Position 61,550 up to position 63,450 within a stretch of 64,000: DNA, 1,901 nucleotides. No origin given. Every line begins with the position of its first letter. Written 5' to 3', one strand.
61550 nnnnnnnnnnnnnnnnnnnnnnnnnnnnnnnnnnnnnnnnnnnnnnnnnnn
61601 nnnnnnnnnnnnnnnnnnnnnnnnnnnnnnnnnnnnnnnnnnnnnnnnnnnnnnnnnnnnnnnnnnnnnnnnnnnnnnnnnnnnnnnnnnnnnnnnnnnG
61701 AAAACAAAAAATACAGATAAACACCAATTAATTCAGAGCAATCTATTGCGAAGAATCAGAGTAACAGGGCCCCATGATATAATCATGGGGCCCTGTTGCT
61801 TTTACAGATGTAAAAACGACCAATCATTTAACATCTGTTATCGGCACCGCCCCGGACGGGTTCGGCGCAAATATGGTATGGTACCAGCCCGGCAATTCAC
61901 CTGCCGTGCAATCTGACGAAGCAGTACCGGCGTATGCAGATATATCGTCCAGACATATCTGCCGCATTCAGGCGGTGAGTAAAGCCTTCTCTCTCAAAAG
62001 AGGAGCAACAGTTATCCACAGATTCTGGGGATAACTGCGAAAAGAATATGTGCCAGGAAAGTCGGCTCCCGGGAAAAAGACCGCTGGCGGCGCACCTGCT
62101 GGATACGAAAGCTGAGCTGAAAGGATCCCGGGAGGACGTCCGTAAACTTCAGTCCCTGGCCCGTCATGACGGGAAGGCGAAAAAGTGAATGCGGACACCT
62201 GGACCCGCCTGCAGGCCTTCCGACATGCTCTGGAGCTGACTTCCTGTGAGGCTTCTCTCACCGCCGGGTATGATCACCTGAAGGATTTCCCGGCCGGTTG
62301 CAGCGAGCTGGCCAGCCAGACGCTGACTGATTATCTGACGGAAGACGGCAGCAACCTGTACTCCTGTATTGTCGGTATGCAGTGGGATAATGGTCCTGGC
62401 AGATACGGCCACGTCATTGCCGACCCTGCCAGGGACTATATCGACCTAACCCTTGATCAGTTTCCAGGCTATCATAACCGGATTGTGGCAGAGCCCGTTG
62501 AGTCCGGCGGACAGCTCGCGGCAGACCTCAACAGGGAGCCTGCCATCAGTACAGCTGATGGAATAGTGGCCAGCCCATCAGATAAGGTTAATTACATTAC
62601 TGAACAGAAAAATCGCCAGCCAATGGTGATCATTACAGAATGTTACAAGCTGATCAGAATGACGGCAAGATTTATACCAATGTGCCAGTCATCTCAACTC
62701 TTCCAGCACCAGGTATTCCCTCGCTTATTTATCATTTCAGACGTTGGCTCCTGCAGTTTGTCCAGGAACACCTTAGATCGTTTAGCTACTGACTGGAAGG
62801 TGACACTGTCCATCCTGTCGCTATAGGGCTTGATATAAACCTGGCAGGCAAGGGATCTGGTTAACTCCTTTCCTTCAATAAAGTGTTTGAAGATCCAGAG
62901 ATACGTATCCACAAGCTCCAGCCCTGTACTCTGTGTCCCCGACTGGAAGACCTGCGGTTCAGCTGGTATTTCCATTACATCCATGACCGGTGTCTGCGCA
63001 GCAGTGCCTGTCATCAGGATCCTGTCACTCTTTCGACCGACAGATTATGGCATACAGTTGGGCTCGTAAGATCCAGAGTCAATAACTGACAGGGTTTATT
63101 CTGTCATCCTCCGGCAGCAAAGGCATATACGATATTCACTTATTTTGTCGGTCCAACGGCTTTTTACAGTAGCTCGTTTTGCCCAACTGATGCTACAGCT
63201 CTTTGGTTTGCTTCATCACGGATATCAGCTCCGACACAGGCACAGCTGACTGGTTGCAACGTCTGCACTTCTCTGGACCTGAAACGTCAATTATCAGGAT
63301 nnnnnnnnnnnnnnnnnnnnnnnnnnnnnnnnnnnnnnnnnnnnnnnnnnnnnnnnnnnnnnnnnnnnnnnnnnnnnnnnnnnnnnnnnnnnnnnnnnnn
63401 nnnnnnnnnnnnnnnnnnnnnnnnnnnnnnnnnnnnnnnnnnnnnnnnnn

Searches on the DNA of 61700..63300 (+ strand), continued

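Call 38: search_dna_similar(query=window:62040-62830:+, collection=plasmids, mode=near, rows=spread, max_rows=40)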
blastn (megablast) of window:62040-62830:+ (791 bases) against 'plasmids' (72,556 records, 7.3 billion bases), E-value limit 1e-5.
Records with a match: 317; places in all: 323; records where one place covers at least 80% of the query: 312.
Best place of each record, by identity: >=99% 228; 95-99% 89.
By first word of the organism name: Escherichia 299; Klebsiella 14; Shigella 2; Enterobacter 1; Salmonella 1.
By predicted mobility (MOB-suite, as given by PLSDB): conjugative 292; non-mobilizable 15; mobilizable 10.
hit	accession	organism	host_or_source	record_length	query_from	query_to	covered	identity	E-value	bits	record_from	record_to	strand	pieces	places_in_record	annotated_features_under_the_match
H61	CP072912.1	Escherichia coli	Homo sapiens,cerebrospinal fluid from ...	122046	1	791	100%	100.0%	0e+0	1461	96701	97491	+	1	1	hypothetical protein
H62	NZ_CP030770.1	Escherichia coli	-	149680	1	791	100%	99.9%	0e+0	1456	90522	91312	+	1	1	hypothetical protein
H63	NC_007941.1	Escherichia coli UTI89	-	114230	1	791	100%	99.9%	0e+0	1456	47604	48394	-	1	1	hypothetical protein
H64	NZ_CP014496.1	Escherichia coli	Homo sapiens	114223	1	791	100%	99.9%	0e+0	1456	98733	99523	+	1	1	hypothetical protein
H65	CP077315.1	Escherichia coli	-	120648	1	791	100%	99.9%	0e+0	1456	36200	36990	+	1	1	hypothetical protein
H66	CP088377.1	Escherichia coli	Homo sapiens,blood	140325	1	791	100%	99.9%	0e+0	1456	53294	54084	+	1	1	hypothetical protein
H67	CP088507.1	Escherichia coli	Homo sapiens,blood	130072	1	791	100%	99.9%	0e+0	1456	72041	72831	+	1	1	hypothetical protein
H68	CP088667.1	Escherichia coli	Homo sapiens,blood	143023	1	791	100%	99.9%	0e+0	1456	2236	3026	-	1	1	hypothetical protein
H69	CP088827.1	Escherichia coli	Homo sapiens,blood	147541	1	791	100%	99.9%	0e+0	1456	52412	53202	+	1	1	hypothetical protein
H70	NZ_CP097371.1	Escherichia coli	Bacterial culture,water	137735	1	791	100%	99.9%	0e+0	1456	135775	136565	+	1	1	hypothetical protein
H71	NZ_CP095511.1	Escherichia coli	Homo sapiens,blood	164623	1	791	100%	99.9%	0e+0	1456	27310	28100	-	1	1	hypothetical protein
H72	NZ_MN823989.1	Klebsiella pneumoniae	-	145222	1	791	100%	99.9%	0e+0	1456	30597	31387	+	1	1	hypothetical protein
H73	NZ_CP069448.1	Escherichia coli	Homo sapiens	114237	1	791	100%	99.9%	0e+0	1456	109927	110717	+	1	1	hypothetical protein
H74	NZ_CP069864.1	Escherichia coli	Homo sapiens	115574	1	791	100%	99.9%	0e+0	1456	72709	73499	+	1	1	hypothetical protein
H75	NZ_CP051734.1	Escherichia coli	Homo sapiens,whole organism,rectal swab ...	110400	1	791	100%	99.9%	0e+0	1456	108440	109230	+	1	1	hypothetical protein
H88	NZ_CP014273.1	Escherichia coli K-12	cell culture,laboratory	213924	1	791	100%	99.0%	0e+0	1417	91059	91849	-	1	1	hypothetical protein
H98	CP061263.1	Escherichia coli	Homo sapiens,cell culture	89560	1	791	100%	98.7%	0e+0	1404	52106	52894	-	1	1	none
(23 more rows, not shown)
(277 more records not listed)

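Call 39: get_annotated_region(hit=H88, flank=2500)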
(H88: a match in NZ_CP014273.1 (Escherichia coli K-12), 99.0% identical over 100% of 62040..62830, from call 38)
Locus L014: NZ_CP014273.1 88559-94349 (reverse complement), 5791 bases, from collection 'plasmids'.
description: Escherichia coli K-12 strain K-12 C3026 plasmid F128-(C3026), complete sequence
organism: Escherichia coli K-12 (NCBI taxid 83333)
taxonomy: Bacteria; Pseudomonadota; Gammaproteobacteria; Enterobacterales; Enterobacteriaceae; Escherichia; Escherichia coli; Escherichia coli K-12
host: -; source: cell culture,laboratory; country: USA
typing (MOB-suite, as given by PLSDB): conjugative; replicon IncFIA,IncFIB,IncFIC; relaxase MOBF; mating-pair formation MPF_F
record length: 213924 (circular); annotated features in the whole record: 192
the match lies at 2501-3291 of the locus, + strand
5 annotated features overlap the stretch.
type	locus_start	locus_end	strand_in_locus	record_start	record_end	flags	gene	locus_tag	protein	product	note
CDS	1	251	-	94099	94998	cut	-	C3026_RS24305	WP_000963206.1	nucleotide-binding protein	-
CDS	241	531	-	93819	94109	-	-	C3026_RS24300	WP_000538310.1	hypothetical protein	-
CDS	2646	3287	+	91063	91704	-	-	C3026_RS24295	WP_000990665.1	hypothetical protein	-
CDS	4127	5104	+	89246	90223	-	-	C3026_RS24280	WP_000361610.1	RepB family plasmid replication initiator protein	GO:0006270 - DNA replication initiation [Evidence IEA]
CDS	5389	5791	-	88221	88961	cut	-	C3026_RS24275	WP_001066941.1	tyrosine-type recombinase/integrase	GO:0015074 - DNA integration [Evidence IEA]; GO:0006310 - DNA recombination [Evidence IEA]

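Call 40: get_annotated_region(hit=H98, flank=1500)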
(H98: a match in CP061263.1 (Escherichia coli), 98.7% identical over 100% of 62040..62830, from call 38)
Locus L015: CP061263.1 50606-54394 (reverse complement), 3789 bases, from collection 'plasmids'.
description: Escherichia coli strain STEC1080 plasmid pSTEC1018_5, complete sequence
organism: Escherichia coli (NCBI taxid 562)
taxonomy: Bacteria; Pseudomonadota; Gammaproteobacteria; Enterobacterales; Enterobacteriaceae; Escherichia; Escherichia coli
host: -; source: Homo sapiens,cell culture; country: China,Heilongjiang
typing (MOB-suite, as given by PLSDB): conjugative; replicon IncFIB,IncFII,rep_cluster_2244; relaxase MOBF,MOBF; mating-pair formation MPF_F
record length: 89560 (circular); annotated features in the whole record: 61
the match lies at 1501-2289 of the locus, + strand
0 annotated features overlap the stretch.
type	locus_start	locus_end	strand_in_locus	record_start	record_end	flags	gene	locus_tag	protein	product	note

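Call 61: get_annotated_region(hit=H25, flank=3000)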
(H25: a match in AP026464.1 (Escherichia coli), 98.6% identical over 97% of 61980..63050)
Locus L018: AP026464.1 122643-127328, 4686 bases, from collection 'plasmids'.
description: Escherichia coli TUM1887 plasmid pMTY1887_NA1 DNA, complete sequence
organism: Escherichia coli (NCBI taxid 562)
taxonomy: Bacteria; Pseudomonadota; Gammaproteobacteria; Enterobacterales; Enterobacteriaceae; Escherichia; Escherichia coli
host: -; source: whole organism; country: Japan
typing (MOB-suite, as given by PLSDB): conjugative; replicon IncFIA,IncFIB,IncFIC,rep_cluster_2244; relaxase MOBF; mating-pair formation MPF_F
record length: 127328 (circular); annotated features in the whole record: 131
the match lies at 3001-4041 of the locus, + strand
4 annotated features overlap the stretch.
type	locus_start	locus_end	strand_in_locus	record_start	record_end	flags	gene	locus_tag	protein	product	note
CDS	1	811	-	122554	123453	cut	-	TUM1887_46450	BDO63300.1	hypothetical protein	-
CDS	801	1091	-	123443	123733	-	-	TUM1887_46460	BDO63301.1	hypothetical protein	-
CDS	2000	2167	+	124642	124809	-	-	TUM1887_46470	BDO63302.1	hypothetical protein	-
CDS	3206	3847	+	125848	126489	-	ydiA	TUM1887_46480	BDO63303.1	hypothetical protein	-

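Call 75: search_dna_similar(query=window:62040-62830:+, collection=ecoli_genomes, mode=near, max_rows=5)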
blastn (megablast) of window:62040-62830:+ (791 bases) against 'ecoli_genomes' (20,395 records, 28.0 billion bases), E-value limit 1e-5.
Records with a match: 351; places in all: 356; records where one place covers at least 80% of the query: 348.
Genomes with a match: 350 of 5426; with a place that covers at least 80% of the query: 347. Places per genome that has any: lowest 1, median 1, highest 2. On chromosomes: 15 places; on plasmids: 341.
Best place of each record, by identity: >=99% 270; 95-99% 81.
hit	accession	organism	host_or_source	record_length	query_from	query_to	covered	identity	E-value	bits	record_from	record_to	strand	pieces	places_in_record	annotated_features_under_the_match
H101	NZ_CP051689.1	Escherichia coli strain SCU-387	Homo sapiens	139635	1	791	100%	100.0%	0e+0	1461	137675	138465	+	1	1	hypothetical protein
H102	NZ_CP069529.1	Escherichia coli strain FDAARGOS_1252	Homo sapiens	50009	1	791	100%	100.0%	0e+0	1461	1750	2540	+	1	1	hypothetical protein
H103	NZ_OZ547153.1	Escherichia coli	Homo sapiens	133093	1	791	100%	100.0%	0e+0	1461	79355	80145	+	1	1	hypothetical protein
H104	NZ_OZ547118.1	Escherichia coli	Homo sapiens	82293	1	791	100%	100.0%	0e+0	1461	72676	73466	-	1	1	hypothetical protein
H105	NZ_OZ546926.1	Escherichia coli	Homo sapiens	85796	1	791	100%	100.0%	0e+0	1461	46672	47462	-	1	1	hypothetical protein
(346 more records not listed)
